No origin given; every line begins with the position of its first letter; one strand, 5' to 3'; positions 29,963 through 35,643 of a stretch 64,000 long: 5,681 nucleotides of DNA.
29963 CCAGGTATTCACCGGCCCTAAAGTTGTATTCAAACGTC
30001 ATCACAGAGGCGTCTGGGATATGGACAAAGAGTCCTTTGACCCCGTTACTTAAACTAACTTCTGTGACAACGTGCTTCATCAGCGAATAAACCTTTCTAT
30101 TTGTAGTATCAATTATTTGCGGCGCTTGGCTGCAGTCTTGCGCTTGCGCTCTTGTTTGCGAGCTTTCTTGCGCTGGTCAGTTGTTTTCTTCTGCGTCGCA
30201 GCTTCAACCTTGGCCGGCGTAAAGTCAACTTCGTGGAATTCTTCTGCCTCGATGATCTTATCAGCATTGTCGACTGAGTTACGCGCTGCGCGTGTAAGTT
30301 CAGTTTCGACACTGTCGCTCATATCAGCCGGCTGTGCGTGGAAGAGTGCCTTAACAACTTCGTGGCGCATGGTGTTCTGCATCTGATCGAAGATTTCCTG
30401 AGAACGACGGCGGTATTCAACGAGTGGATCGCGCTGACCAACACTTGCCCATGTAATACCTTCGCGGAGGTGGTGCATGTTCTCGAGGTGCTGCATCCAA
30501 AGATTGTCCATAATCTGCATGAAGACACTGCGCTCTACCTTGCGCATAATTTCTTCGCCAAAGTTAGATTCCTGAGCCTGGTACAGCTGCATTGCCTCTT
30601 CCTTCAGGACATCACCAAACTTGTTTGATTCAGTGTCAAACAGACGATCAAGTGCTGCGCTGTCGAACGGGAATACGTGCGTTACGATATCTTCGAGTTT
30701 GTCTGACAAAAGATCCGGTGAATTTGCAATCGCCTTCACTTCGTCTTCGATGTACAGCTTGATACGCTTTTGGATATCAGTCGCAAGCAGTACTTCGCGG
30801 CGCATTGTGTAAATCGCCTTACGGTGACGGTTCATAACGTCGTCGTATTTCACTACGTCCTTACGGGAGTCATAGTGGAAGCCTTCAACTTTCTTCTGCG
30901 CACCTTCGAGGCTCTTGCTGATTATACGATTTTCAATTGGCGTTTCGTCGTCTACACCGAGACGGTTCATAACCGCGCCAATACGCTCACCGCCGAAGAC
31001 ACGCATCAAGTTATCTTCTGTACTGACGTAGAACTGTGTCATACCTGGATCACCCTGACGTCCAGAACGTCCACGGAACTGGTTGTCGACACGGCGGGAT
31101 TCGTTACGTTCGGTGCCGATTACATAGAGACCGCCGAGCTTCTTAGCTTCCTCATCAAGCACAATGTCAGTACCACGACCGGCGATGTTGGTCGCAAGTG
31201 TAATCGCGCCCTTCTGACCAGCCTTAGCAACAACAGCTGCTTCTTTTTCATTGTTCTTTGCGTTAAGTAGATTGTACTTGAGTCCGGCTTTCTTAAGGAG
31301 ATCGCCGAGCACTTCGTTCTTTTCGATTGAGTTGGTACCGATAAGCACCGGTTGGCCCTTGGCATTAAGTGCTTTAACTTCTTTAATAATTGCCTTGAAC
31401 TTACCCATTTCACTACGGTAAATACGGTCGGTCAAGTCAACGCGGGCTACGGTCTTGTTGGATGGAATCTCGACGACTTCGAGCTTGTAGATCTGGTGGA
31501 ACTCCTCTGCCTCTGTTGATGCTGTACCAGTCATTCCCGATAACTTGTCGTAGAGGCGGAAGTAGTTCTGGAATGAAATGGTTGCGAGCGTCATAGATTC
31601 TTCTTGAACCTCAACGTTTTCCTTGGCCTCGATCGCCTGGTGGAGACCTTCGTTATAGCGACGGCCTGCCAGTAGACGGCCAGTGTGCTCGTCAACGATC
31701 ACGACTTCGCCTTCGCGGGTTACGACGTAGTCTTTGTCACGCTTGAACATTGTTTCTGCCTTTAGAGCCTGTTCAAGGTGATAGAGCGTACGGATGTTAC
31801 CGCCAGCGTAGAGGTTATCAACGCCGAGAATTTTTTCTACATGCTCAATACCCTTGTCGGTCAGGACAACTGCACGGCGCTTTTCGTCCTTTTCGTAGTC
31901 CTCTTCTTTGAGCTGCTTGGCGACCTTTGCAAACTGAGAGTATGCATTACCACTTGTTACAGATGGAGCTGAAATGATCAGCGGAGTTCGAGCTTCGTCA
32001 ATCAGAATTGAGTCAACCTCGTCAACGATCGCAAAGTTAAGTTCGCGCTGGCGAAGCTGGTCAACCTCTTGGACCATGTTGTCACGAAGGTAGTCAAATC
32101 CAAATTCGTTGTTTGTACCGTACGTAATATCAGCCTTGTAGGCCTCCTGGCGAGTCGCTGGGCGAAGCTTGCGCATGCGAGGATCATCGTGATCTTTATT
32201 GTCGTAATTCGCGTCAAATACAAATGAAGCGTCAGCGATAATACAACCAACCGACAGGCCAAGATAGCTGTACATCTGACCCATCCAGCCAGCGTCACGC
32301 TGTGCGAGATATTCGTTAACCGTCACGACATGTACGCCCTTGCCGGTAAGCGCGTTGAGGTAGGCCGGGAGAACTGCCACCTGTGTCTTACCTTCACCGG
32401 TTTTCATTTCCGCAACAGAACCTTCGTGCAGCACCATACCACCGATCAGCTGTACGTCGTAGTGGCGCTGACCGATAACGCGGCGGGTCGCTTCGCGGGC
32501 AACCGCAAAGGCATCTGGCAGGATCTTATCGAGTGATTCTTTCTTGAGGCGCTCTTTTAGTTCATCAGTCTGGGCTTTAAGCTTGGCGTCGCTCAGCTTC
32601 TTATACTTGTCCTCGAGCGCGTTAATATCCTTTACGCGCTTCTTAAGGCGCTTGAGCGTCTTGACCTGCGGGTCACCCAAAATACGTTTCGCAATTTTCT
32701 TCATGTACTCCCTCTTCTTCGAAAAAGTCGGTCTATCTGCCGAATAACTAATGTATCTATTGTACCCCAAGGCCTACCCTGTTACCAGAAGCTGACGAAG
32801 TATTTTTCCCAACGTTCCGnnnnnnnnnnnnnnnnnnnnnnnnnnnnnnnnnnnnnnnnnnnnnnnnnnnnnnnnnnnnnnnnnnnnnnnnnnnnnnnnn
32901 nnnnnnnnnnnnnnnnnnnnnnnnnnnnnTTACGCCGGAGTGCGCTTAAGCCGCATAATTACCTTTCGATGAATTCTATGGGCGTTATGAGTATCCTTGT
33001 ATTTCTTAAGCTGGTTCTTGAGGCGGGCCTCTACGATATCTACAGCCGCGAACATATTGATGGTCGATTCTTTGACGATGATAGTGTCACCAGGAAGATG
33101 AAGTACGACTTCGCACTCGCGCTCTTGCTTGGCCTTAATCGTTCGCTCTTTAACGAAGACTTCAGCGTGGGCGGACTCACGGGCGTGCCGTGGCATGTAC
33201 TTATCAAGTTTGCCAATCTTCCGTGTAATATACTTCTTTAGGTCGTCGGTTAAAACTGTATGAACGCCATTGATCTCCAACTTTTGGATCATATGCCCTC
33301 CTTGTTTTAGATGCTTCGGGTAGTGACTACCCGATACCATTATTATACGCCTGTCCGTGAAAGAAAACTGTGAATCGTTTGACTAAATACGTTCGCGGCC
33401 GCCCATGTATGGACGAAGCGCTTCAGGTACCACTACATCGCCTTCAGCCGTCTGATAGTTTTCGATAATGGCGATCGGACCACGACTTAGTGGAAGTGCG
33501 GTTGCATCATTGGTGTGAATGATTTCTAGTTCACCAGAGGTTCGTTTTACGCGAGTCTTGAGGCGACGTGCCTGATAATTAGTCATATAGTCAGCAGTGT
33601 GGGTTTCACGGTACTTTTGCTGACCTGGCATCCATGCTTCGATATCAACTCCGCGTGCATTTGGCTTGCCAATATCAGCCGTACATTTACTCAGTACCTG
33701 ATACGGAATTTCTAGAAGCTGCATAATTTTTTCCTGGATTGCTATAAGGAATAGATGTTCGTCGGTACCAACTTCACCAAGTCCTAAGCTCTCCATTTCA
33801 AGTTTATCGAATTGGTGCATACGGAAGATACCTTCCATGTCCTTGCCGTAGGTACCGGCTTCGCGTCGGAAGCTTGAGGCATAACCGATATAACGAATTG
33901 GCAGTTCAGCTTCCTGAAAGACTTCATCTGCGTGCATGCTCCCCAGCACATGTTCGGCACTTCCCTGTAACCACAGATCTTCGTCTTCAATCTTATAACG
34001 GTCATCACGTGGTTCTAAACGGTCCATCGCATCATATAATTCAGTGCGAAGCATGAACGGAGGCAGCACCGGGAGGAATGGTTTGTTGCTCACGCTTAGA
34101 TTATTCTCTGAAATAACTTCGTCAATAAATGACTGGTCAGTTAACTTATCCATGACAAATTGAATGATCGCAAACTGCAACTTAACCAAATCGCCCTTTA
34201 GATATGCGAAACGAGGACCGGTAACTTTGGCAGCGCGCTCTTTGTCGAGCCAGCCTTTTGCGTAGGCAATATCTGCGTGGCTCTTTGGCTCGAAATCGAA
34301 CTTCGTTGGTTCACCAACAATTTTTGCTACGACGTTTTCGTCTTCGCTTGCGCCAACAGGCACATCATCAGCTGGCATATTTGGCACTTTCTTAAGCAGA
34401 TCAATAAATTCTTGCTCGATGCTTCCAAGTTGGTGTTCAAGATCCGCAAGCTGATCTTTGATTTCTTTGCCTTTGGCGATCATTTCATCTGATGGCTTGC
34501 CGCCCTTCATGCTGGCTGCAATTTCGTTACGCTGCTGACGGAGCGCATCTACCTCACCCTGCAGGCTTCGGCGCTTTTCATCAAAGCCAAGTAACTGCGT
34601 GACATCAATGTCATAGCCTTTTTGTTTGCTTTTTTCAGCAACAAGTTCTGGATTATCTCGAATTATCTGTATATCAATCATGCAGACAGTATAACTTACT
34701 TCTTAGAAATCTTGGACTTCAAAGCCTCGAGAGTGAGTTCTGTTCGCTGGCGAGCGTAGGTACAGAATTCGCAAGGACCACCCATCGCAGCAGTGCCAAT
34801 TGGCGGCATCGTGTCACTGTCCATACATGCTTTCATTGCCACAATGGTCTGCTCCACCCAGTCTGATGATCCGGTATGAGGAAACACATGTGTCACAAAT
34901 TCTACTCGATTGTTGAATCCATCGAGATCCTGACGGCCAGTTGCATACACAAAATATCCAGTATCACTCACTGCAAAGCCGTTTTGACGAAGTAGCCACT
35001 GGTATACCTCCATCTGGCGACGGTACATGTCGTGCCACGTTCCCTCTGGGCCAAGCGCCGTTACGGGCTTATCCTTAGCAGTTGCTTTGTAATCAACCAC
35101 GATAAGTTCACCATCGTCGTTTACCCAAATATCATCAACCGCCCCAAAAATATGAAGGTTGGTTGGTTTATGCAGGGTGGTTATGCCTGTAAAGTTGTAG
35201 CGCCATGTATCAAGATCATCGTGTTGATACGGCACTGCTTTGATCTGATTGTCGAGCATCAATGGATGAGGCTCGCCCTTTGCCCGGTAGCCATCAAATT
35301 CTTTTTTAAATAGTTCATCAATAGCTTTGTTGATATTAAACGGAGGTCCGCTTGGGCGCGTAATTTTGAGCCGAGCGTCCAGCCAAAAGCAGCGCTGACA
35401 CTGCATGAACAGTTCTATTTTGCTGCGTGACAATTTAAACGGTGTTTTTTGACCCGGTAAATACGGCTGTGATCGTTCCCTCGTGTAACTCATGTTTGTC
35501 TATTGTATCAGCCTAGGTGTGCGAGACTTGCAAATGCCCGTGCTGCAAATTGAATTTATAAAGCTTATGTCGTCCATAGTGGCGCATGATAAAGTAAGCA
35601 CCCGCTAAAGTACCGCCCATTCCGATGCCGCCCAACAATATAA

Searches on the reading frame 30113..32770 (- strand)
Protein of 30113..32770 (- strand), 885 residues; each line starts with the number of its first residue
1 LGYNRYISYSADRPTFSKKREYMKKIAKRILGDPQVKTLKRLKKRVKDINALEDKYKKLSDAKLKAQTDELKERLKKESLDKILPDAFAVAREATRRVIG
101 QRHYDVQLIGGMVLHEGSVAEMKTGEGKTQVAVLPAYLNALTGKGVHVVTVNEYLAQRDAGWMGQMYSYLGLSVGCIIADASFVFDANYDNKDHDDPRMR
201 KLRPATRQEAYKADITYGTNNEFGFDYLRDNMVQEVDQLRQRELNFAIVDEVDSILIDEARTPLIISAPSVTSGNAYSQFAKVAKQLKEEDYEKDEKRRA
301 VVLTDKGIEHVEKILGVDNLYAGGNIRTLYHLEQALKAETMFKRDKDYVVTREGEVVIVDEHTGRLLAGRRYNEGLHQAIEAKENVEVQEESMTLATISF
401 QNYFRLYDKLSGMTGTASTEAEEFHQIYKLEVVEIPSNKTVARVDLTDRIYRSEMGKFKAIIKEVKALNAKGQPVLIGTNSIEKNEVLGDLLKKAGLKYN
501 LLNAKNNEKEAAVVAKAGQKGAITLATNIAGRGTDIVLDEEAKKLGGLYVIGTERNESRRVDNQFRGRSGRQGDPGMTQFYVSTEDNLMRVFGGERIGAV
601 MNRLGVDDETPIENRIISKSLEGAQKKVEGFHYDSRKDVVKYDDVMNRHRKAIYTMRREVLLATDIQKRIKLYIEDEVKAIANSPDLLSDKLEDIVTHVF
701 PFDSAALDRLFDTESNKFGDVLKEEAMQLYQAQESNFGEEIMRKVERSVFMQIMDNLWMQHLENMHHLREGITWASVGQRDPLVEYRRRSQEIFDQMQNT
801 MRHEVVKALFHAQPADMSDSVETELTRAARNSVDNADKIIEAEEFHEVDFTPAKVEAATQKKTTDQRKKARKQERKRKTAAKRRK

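Call 15: search_protein_families(library=pfam, proteins=[window:30113-32770:-])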
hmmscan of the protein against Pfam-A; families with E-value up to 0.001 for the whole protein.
window:30113-32770:- (885 aa): 6 families
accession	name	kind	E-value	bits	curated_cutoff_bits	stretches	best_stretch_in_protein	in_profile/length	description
PF07517.20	SecA_DEAD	-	2.4e-124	414.7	24.6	1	28-425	2-290/290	SecA DEAD-like domain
PF21090.3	P-loop_SecA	-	1e-66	224.9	27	2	441-542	2-103/205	SecA P-loop domain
PF07516.18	SecA_SW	-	7.6e-53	180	26.7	1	611-813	1-200/200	SecA Wing and Scaffold domain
PF01043.26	SecA_PP_bind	-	6.4e-39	133.4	23.5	1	275-381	4-110/110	SecA preprotein cross-linking domain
PF00270.35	DEAD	-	5.9e-05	23.3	26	1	118-257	17-131/167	DEAD/DEAH box helicase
PF00271.37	Helicase_C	-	0.00013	22.6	23.5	1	457-572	2-109/110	Helicase conserved C-terminal domain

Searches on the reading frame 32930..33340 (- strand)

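Call 15: search_protein_families(library=pfam, proteins=[window:32930-33340:-])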
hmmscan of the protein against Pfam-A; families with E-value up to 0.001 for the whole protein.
window:32930-33340:- (136 aa): 1 family
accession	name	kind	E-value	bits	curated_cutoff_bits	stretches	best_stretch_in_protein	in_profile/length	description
PF02482.25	Ribosomal_S30AE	-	6.5e-17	62.5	23.7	1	22-117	2-86/88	Sigma 54 modulation protein / S30EA ribosomal protein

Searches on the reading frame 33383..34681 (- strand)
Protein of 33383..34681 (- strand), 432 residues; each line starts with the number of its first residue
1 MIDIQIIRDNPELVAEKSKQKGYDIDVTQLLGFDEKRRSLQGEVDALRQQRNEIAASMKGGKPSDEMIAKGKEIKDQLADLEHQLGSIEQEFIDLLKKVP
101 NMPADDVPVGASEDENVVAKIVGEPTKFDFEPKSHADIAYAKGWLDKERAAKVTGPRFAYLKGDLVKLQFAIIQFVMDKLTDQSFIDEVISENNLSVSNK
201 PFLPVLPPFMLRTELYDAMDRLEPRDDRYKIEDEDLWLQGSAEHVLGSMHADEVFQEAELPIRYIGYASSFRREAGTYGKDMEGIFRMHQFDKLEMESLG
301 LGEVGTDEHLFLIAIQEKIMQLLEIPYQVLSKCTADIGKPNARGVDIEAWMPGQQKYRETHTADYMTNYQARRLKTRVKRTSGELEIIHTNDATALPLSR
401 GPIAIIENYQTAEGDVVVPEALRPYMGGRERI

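Call 58: search_protein_families(library=pfam, proteins=[window:33383-34681:-], max_evalue=0.00001)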
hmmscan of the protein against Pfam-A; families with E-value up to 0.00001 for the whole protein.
window:33383-34681:- (432 aa): 2 families
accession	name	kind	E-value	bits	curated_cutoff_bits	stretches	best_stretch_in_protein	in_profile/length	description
PF02403.27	Seryl_tRNA_N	-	2.4e-24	86.1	28.2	1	1-103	1-108/108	Seryl-tRNA synthetase N-terminal domain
PF00587.30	tRNA-synt_2b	-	8.8e-23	81.7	29.3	1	229-409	1-179/179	tRNA synthetase class II core domain (G, H, P, S and T)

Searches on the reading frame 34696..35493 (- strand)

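Call 58: search_protein_families(library=pfam, proteins=[window:34696-35493:-], max_evalue=0.00001)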
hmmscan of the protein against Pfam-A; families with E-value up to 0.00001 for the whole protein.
window:34696-35493:- (265 aa): 1 family
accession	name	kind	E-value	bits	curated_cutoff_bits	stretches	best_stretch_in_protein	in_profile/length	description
PF12705.13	PDDEXK_1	-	1.9e-10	41.6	22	1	102-248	120-244/247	PD-(D/E)XK nuclease superfamily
